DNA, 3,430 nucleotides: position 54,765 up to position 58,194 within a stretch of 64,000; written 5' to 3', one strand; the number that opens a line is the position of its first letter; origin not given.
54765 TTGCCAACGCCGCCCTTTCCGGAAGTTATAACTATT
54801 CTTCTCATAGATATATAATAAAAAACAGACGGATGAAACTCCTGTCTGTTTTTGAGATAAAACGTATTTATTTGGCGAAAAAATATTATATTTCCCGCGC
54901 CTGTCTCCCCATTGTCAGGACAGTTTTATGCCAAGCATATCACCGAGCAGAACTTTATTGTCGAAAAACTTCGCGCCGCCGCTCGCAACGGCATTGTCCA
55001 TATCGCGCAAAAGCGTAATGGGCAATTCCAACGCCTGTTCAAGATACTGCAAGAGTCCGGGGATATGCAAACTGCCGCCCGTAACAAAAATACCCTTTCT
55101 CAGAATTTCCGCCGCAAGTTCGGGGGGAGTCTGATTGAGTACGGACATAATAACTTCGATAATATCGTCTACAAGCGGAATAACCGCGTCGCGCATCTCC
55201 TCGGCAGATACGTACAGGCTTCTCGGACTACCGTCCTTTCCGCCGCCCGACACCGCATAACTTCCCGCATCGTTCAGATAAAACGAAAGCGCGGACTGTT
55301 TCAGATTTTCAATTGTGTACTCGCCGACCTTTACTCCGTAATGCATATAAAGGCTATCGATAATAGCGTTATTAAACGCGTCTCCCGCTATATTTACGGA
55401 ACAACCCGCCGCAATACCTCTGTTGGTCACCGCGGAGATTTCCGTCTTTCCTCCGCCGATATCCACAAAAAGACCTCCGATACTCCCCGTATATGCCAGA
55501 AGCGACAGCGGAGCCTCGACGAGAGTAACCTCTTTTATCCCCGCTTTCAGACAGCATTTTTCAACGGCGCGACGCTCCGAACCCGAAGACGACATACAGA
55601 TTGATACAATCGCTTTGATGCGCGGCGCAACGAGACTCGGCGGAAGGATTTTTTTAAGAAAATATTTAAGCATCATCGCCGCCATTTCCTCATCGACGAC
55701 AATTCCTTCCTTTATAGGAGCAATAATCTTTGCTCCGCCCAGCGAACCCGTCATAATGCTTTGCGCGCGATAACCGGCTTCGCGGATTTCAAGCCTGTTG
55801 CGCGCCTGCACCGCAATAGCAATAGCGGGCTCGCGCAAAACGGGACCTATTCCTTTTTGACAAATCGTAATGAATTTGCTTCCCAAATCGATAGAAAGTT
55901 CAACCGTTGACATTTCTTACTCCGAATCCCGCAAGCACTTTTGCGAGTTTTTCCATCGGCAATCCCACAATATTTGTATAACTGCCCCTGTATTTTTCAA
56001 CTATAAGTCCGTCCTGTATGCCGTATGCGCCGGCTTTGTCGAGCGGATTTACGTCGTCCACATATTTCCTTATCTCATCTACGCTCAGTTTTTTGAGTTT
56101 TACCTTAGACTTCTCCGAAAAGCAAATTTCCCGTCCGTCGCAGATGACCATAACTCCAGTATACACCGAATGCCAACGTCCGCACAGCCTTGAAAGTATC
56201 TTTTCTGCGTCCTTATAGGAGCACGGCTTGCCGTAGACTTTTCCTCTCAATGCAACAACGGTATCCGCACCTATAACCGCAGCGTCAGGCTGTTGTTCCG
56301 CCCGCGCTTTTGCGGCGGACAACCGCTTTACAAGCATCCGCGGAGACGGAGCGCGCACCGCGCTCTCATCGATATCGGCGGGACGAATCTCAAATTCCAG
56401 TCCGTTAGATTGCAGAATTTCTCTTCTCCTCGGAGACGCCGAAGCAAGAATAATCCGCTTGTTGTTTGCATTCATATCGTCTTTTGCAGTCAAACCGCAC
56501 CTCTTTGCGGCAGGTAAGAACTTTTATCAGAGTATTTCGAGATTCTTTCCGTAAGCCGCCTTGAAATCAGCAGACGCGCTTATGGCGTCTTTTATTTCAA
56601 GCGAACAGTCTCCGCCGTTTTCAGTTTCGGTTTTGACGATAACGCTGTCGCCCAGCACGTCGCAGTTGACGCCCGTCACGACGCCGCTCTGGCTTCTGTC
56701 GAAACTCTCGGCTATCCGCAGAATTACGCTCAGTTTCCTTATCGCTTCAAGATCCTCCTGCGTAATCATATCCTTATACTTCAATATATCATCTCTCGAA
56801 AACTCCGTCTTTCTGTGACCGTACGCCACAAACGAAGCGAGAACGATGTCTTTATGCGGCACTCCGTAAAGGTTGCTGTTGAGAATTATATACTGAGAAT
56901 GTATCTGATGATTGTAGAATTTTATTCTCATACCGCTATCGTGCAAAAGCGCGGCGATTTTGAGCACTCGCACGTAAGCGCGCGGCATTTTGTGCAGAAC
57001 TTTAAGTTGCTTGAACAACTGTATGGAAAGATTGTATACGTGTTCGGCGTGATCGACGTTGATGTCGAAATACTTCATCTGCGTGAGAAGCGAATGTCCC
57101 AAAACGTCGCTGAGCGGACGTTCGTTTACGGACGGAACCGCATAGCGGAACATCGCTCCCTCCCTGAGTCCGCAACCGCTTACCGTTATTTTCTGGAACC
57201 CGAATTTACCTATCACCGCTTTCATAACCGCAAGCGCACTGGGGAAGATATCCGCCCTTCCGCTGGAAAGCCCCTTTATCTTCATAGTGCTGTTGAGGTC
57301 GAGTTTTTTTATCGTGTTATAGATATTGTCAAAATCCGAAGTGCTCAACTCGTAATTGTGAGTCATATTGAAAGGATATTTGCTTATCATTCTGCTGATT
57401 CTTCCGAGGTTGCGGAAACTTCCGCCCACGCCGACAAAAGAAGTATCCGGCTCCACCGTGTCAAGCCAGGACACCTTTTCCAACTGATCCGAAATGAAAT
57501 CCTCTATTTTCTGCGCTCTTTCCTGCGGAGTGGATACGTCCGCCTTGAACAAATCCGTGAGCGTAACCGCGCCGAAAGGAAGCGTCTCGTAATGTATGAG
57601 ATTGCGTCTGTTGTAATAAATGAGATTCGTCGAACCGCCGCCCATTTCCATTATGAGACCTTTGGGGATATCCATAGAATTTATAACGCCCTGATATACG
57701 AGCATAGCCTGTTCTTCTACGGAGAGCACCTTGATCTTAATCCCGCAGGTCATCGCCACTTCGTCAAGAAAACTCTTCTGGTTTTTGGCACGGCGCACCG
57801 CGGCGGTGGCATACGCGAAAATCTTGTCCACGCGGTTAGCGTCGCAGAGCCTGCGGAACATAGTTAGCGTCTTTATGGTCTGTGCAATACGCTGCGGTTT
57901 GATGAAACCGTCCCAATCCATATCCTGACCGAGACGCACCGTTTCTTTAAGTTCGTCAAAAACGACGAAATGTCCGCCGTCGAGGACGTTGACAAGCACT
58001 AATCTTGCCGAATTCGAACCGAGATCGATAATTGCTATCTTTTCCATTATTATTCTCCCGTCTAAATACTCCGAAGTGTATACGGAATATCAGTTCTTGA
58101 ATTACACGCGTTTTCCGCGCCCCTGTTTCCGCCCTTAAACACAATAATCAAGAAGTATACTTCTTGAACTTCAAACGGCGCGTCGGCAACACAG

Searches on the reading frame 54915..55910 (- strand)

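Call 49: search_protein_families(library=pfam, proteins=[window:54915-55910:-], max_evalue=0.00001)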
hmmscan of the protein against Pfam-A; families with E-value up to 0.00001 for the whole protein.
window:54915-55910:- (331 aa): 2 families
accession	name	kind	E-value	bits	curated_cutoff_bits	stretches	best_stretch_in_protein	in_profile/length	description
PF06723.19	MreB_Mbl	-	1.1e-58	199.1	27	1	4-318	3-321/327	MreB/Mbl protein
PF00022.25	Actin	-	2.3e-08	33.5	27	0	56-202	55-202/410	Actin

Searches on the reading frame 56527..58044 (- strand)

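Call 49: search_protein_families(library=pfam, proteins=[window:56527-58044:-], max_evalue=0.00001)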
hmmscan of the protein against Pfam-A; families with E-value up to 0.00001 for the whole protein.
window:56527-58044:- (505 aa): 2 families
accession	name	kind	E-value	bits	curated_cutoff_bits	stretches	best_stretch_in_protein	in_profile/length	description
PF02541.22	Ppx-GppA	-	1e-50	173.3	27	1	22-300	6-280/285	Ppx/GppA phosphatase family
PF21447.3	Ppx-GppA_III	-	1.2e-20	74.5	27.3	1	322-467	9-151/177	Ppx/GppA phosphatase, domain III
